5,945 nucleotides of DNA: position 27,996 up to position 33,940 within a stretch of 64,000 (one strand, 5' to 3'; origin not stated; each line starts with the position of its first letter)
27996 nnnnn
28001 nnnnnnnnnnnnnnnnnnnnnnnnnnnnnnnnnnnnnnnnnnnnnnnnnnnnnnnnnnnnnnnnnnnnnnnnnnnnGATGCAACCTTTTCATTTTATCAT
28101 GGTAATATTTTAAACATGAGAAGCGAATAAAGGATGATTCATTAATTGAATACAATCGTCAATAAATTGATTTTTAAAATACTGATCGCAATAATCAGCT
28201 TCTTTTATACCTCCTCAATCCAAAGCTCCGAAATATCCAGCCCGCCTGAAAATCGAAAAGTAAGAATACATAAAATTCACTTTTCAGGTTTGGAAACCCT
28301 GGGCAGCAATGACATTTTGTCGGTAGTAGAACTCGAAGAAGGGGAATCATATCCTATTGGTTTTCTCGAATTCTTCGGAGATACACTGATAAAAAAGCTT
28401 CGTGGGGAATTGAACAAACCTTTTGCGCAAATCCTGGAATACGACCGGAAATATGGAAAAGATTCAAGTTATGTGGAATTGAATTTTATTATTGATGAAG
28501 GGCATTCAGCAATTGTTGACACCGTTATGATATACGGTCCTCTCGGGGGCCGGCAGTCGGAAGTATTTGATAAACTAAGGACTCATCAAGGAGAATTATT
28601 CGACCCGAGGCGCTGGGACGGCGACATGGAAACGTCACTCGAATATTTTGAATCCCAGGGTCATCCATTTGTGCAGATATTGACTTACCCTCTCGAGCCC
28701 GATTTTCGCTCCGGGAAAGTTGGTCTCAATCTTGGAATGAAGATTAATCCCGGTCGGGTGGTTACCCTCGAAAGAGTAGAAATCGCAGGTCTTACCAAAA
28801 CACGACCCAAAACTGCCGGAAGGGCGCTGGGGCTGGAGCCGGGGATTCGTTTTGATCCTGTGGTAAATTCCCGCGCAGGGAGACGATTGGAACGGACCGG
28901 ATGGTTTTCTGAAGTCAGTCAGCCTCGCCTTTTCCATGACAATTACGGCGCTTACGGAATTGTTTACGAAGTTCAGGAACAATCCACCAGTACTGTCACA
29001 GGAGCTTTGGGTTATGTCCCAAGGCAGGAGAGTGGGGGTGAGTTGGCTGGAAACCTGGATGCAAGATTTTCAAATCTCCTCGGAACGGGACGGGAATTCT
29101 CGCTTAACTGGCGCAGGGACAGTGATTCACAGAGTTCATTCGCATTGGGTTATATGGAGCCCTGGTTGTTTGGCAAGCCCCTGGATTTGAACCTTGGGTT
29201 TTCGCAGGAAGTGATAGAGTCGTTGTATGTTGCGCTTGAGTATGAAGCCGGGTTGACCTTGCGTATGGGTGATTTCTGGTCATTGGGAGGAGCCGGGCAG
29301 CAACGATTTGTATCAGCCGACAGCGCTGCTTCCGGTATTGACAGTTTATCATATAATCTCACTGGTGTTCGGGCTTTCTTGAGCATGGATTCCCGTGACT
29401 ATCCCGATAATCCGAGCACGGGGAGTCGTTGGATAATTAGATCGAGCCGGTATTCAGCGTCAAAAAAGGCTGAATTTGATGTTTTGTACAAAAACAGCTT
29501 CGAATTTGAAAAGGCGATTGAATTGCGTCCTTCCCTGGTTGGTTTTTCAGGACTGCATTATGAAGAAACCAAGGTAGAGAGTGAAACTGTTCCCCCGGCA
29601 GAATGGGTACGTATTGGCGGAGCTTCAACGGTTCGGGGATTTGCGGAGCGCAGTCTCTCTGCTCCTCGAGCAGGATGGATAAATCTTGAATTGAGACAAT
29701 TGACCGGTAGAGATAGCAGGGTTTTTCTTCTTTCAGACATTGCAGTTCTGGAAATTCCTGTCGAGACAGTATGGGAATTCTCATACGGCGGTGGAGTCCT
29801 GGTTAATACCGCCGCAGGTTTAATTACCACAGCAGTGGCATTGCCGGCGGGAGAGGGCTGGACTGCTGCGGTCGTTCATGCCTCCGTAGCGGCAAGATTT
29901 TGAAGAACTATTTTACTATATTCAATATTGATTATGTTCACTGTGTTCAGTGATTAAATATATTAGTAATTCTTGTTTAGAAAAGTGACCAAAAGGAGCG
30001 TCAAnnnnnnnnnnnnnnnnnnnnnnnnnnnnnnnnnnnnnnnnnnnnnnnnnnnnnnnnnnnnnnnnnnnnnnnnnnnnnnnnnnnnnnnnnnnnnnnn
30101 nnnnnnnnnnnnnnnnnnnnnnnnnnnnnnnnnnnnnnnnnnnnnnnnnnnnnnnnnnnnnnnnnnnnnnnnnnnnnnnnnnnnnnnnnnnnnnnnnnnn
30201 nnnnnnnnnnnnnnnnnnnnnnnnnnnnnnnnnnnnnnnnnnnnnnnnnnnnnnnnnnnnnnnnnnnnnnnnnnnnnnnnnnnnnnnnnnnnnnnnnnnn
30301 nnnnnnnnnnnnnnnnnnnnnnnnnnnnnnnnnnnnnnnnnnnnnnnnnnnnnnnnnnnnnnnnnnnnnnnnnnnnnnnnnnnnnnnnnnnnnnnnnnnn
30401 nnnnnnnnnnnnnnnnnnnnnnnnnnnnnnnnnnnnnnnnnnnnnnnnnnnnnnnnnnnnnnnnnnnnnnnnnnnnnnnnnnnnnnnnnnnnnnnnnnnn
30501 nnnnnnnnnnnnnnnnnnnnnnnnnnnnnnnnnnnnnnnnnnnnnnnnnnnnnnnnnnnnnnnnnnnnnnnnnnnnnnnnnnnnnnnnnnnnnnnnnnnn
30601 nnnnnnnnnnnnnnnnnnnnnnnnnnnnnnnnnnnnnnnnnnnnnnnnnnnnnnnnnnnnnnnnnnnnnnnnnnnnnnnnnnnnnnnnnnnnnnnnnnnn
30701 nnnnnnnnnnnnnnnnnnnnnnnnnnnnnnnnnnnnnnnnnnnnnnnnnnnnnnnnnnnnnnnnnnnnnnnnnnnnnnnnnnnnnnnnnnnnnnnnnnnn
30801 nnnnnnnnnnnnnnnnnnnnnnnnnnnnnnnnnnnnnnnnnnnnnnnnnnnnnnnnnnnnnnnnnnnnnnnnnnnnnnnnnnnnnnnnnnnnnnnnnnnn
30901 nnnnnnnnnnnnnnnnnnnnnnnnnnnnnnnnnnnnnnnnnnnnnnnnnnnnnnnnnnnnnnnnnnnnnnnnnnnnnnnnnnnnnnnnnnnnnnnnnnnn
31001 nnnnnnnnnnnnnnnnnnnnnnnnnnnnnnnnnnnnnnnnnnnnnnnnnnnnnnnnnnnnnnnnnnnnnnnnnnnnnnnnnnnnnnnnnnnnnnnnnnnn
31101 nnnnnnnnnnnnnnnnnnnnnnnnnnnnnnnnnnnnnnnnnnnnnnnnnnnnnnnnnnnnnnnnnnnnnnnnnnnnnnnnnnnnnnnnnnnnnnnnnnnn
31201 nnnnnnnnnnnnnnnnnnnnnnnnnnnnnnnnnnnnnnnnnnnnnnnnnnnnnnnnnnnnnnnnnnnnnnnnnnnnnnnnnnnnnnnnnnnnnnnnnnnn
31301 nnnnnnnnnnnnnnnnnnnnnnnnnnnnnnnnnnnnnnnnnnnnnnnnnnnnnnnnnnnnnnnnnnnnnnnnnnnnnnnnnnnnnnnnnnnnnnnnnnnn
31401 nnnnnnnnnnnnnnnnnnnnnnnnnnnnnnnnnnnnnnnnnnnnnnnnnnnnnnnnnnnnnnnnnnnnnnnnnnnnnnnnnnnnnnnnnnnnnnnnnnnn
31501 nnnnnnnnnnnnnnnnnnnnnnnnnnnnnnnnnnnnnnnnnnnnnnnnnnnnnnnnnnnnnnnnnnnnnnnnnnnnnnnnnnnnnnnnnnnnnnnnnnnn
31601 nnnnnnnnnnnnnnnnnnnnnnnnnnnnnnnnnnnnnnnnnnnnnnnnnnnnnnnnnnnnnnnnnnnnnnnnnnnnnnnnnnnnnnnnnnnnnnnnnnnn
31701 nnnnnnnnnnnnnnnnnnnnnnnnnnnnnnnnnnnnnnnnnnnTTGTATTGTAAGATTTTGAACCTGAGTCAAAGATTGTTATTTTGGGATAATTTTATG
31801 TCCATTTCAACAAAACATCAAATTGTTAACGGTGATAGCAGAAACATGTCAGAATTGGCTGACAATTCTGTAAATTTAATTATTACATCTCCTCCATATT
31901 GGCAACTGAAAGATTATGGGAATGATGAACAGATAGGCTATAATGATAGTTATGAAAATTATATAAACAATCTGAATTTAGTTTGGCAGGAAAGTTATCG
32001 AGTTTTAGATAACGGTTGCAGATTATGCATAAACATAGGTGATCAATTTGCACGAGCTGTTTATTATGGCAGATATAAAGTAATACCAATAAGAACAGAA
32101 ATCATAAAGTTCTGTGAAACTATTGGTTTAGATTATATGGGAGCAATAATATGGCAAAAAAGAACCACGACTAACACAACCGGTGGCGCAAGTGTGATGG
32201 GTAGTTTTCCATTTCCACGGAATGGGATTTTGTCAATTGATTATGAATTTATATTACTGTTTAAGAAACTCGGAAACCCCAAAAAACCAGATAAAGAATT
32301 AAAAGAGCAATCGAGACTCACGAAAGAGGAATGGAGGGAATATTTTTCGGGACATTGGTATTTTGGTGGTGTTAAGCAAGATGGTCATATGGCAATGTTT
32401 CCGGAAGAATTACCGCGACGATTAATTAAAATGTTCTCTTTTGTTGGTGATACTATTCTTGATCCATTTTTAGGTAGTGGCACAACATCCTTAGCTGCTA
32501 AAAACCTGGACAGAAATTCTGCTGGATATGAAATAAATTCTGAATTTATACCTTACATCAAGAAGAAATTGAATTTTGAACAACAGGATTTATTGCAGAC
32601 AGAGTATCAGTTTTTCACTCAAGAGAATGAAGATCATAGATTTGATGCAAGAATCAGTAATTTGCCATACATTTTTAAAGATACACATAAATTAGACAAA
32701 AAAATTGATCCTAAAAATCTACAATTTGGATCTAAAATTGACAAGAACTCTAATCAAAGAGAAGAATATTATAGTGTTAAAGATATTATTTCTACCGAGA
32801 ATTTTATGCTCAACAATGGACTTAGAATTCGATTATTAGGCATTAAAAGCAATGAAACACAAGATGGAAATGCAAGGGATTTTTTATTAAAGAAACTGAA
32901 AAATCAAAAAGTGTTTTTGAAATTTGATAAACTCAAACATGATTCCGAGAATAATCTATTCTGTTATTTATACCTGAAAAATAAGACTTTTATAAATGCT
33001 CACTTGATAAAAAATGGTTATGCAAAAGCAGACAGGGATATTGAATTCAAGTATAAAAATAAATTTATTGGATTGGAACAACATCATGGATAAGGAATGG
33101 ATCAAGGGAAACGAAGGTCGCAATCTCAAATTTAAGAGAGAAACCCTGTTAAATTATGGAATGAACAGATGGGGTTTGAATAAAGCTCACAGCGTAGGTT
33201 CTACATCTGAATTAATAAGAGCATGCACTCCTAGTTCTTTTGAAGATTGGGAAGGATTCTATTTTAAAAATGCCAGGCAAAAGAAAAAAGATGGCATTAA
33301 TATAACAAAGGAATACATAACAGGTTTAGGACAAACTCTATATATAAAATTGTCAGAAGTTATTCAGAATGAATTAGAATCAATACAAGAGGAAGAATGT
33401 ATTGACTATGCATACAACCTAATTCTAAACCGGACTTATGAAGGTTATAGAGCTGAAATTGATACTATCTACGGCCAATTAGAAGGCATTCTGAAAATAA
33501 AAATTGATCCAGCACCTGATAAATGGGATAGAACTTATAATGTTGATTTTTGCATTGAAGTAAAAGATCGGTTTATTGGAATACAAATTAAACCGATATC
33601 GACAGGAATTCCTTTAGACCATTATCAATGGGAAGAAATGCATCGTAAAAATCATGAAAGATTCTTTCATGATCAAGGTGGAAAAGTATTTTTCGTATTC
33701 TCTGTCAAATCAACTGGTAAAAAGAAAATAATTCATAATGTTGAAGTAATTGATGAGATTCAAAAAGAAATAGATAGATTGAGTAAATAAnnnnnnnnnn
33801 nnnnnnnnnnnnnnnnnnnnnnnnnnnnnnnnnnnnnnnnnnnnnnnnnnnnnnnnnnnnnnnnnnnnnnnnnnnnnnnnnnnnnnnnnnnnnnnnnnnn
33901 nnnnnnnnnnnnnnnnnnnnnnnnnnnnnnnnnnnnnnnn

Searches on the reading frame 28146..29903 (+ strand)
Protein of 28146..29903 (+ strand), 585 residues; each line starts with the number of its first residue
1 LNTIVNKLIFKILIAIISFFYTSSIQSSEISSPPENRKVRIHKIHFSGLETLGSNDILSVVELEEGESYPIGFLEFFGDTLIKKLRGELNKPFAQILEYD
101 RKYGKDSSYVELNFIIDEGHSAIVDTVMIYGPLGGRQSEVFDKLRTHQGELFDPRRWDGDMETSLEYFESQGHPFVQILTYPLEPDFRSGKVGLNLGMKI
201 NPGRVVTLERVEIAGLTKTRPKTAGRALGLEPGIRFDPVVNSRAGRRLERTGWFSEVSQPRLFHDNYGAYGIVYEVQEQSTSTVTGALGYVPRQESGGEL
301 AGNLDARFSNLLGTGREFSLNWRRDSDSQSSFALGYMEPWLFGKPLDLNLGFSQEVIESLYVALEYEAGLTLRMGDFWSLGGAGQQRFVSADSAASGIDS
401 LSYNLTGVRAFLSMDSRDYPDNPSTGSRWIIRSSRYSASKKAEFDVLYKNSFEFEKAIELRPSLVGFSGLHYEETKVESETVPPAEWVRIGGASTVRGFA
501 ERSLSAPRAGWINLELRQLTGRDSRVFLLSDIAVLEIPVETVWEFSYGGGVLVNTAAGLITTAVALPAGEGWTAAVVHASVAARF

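Call 44: find_encoding_contigs(protein=window:28146-29903:+, flank=10000, max_places=1)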
Protein window:28146-29903:+ (585 aa): 2 contigs read that carry it; 1 place shown.
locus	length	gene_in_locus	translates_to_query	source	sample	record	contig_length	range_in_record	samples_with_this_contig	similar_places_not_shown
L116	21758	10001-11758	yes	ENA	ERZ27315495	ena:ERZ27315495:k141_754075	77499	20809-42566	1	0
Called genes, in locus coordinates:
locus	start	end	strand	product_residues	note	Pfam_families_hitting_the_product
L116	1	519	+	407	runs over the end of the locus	PF01595:CNNM, PF00571:CBS, PF03471:CorC_HlyC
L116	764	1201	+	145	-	-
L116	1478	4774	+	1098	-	PF00512:HisKA (faint), PF07495:Y_Y_Y, PF02518:HATPase_c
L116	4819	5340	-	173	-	PF13801:Metal_resist (weak), PF07813:LTXXQ (faint)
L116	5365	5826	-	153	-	-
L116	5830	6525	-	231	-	PF04542:Sigma70_r2, PF04545:Sigma70_r4, PF08281:Sigma70_r4_2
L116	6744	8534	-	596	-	PF07969:Amidohydro_3, PF01979:Amidohydro_1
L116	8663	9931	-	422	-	PF00365:PFK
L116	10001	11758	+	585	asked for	PF07244:POTRA (faint), PF03865:ShlB (faint), PF01103:Omp85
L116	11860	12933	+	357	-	PF01116:F_bP_aldolase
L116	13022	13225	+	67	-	-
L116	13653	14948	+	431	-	PF01555:N6_N4_Mtase, PF00565:SNase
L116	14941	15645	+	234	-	PF09568:RE_MjaI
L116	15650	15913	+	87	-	PF10387:DUF2442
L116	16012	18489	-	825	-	PF13620:CarboxypepD_reg, PF13715:CarbopepD_reg_2, PF22904:NOMO1-like_2nd (faint), PF07715:Plug, PF00593:TonB_dep_Rec_b-barrel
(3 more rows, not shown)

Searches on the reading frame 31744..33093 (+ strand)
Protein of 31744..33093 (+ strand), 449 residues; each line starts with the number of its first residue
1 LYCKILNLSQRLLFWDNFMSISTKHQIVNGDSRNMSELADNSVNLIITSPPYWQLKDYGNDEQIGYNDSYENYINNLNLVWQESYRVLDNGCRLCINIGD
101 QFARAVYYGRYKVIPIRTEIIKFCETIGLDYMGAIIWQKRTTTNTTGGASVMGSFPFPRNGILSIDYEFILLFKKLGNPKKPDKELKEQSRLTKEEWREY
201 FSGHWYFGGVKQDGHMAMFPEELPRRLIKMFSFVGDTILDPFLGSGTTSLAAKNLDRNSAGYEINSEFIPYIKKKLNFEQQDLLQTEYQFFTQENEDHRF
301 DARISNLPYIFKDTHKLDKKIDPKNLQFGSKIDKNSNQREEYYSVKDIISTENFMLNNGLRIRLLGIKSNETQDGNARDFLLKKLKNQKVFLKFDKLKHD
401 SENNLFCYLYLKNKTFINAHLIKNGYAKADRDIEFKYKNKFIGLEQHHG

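Call 49: search_protein_families(library=pfam, proteins=[window:31744-33093:+], max_evalue=0.001)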
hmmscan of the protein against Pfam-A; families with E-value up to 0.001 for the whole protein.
window:31744-33093:+ (449 aa): 3 families
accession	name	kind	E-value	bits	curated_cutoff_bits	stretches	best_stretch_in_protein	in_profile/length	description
PF01555.25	N6_N4_Mtase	-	4.6e-42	144.9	26.7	1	43-274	1-221/221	DNA methylase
PF00565.23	SNase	-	1e-07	32.8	21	1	361-445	1-94/107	Staphylococcal nuclease homologue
PF01170.24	UPF0020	-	0.00071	19.8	22.3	0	234-277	28-70/197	RMKL-like, methyltransferase domain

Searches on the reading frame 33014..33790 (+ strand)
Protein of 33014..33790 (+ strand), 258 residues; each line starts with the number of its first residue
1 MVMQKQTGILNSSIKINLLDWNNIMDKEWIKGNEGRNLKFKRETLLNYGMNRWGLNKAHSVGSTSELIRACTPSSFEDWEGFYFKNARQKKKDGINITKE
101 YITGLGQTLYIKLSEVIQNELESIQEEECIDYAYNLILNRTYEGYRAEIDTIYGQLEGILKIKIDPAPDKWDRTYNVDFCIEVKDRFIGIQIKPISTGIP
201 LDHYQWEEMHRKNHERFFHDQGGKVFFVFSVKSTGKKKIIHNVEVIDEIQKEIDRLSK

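Call 49: search_protein_families(library=pfam, proteins=[window:33014-33790:+], max_evalue=0.001)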
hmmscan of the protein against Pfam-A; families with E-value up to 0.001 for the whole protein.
window:33014-33790:+ (258 aa): 1 family
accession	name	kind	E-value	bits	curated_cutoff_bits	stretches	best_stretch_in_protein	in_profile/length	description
PF09568.16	RE_MjaI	-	6.8e-35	120.8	22.7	1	44-202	2-142/164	MjaI restriction endonuclease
